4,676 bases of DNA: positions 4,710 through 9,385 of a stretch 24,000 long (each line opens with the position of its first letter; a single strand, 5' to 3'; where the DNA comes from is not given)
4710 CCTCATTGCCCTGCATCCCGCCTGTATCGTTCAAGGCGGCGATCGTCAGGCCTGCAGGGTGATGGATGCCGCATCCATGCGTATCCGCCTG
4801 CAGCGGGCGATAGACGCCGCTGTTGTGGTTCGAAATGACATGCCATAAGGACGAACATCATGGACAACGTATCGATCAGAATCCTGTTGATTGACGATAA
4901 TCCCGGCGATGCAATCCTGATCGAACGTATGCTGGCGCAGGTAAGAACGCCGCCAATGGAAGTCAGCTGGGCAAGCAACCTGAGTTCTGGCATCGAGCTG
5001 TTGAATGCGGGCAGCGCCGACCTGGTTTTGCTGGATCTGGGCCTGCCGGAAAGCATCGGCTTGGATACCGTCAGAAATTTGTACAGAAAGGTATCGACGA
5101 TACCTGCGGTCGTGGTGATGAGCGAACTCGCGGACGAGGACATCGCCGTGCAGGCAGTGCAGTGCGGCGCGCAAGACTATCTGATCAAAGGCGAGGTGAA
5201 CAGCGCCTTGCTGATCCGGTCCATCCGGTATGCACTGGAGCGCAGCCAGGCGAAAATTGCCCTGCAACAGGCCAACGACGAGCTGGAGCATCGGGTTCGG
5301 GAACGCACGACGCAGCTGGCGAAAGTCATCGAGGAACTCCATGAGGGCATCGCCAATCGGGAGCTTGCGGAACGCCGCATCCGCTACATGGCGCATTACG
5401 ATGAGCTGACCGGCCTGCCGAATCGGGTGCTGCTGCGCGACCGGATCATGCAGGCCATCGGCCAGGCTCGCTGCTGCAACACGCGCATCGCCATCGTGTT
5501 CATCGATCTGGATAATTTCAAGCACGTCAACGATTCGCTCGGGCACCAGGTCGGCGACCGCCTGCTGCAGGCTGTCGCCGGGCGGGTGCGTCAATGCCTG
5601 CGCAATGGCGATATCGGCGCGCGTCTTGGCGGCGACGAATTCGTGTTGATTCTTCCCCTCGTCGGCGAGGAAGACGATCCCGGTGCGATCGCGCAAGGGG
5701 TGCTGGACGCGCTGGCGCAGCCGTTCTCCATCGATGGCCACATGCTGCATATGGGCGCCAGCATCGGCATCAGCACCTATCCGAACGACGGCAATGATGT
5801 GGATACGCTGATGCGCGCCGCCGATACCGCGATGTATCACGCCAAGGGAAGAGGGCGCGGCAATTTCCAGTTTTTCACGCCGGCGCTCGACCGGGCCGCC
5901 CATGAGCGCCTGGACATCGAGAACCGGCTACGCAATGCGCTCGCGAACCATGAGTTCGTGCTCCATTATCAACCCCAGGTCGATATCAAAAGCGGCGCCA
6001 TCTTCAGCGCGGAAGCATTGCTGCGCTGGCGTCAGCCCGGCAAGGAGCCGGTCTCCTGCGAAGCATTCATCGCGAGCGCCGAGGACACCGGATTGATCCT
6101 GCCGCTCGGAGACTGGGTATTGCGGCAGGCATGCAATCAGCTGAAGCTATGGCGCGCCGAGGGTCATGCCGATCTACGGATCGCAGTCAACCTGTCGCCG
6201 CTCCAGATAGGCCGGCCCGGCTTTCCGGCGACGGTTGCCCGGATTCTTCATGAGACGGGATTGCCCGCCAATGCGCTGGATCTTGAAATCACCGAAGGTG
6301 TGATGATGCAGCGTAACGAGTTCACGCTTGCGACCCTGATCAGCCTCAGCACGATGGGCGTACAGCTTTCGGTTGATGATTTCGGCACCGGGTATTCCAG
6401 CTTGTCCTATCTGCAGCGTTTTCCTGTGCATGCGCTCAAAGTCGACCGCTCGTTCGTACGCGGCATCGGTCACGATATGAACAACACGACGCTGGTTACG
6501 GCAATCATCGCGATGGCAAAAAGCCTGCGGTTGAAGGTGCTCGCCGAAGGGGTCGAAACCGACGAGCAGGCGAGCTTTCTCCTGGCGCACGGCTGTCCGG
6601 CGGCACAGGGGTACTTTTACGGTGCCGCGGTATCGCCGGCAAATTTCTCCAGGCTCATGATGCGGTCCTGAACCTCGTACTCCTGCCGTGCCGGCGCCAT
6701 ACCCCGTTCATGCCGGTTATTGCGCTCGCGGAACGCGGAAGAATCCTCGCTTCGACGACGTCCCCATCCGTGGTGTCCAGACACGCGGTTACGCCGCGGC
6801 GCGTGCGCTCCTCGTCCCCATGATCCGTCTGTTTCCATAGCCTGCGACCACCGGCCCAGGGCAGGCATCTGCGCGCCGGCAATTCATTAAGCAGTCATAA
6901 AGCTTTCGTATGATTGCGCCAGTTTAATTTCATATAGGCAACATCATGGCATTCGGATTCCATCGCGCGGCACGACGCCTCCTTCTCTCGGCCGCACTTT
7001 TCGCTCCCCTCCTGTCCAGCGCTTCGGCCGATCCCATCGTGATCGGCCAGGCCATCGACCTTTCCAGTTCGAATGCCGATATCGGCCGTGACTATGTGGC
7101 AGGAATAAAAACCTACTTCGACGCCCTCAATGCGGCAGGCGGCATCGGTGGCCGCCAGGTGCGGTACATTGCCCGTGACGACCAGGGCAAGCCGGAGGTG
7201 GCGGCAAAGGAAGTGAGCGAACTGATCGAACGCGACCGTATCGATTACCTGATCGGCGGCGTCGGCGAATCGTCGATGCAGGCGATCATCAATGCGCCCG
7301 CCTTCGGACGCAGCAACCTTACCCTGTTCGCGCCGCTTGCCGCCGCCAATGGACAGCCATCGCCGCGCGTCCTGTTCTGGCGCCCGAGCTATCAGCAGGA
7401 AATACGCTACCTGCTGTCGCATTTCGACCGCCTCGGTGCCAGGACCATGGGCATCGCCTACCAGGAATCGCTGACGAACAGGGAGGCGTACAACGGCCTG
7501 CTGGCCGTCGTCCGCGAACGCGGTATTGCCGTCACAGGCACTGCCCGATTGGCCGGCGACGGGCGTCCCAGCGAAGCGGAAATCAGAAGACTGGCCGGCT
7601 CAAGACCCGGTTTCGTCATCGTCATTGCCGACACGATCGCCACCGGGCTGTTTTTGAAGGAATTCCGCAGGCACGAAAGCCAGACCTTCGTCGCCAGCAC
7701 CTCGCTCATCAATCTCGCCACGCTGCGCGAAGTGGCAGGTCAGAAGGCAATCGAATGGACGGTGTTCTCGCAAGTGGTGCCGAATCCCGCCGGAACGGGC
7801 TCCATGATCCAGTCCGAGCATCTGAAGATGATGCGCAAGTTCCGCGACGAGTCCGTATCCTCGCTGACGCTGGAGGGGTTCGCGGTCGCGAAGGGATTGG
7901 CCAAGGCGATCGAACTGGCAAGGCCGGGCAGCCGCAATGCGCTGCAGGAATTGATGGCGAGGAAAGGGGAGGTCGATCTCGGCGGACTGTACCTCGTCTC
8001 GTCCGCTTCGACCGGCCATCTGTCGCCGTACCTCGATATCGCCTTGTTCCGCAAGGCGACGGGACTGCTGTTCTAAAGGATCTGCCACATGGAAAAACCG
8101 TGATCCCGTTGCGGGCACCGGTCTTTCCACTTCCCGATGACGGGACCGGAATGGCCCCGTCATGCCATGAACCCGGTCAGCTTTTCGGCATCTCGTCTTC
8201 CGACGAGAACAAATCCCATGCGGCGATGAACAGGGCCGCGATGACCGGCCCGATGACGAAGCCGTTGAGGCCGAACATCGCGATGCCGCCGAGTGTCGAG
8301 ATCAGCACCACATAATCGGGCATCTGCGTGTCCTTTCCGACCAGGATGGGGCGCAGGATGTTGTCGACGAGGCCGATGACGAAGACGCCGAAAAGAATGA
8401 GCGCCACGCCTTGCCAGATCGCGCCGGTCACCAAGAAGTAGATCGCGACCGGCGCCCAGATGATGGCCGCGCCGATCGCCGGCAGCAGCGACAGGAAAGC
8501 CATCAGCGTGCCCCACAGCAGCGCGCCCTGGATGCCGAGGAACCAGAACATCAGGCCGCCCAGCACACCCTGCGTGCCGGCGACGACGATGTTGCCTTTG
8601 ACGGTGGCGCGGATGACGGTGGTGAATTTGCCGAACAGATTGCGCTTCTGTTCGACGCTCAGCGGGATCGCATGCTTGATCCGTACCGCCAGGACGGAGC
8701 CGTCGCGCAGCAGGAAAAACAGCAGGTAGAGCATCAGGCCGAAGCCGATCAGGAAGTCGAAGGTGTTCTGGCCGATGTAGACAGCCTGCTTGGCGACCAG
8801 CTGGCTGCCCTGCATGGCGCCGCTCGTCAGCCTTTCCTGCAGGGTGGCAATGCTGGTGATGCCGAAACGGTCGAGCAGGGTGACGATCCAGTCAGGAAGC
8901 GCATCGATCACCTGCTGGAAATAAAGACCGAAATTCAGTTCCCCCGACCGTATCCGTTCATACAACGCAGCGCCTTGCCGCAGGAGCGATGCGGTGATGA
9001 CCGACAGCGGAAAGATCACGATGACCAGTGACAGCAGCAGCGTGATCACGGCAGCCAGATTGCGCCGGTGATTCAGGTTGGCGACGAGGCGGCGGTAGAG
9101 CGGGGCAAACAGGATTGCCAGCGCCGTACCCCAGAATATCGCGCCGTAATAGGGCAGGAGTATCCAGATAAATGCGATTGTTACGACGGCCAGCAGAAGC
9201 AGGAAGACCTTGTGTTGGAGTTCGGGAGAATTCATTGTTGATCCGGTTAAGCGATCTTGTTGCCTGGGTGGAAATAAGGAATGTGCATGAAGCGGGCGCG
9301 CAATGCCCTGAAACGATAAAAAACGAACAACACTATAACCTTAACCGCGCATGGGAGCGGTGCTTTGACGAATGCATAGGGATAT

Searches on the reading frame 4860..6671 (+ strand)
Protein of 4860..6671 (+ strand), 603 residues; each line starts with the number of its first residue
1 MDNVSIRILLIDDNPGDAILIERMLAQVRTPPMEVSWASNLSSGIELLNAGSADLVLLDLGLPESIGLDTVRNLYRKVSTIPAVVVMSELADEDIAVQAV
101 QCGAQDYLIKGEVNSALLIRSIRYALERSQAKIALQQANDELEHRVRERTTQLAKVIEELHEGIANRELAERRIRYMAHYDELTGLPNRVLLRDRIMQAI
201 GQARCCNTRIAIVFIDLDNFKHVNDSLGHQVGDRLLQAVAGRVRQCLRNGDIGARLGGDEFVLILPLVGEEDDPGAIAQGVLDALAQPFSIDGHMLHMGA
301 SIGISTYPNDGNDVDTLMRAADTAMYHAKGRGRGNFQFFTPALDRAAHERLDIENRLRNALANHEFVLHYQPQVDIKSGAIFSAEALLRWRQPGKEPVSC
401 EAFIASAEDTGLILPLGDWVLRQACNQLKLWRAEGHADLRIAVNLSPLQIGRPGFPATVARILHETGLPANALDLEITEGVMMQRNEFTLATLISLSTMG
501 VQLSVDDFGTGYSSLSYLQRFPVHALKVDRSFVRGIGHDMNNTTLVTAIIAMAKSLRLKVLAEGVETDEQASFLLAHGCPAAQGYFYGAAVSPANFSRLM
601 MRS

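Call 8: search_protein_families(library=pfam, proteins=[window:4860-6671:+])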
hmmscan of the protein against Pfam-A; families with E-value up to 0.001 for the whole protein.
window:4860-6671:+ (603 aa): 3 families
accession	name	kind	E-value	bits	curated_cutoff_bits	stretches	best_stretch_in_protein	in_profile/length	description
PF00563.25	EAL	-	6.4e-75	252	31.3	1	355-588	2-234/236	EAL domain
PF00990.26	GGDEF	-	1.3e-49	168.5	23.8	1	178-334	1-160/161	Diguanylate cyclase, GGDEF domain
PF00072.30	Response_reg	-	2.2e-16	60.4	30.2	1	8-115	1-104/111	Response regulator receiver domain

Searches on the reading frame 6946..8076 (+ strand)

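Call 8: search_protein_families(library=pfam, proteins=[window:6946-8076:+])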
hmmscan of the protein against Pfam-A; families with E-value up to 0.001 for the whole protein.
window:6946-8076:+ (376 aa): 3 families
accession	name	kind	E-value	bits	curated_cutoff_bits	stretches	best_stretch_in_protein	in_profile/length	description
PF13458.12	Peripla_BP_6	-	2.6e-40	139.6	31.7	1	30-345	1-315/343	Periplasmic binding protein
PF13433.12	Peripla_BP_5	-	2.2e-07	30.8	27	1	40-132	10-100/363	Periplasmic binding protein domain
PF01094.35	ANF_receptor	-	3e-06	27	25.4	1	61-326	13-294/353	Receptor family ligand binding region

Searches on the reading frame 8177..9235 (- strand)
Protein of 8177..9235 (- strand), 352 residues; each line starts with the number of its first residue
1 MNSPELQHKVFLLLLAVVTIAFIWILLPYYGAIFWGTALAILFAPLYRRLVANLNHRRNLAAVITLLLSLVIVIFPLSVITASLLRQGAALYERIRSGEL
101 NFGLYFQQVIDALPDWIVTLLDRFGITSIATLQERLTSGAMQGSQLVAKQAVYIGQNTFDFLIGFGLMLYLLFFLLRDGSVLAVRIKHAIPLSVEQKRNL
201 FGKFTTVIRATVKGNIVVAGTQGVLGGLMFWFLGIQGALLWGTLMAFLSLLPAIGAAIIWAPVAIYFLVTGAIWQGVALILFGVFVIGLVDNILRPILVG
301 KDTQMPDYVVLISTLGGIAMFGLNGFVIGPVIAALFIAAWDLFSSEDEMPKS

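Call 8: search_protein_families(library=pfam, proteins=[window:8177-9235:-])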
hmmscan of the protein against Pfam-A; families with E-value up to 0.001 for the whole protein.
window:8177-9235:- (352 aa): 1 family
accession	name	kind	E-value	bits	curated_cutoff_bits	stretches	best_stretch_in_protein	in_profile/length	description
PF01594.21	AI-2E_transport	-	3.5e-50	171.5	34.3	1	11-341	3-324/327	AI-2E family transporter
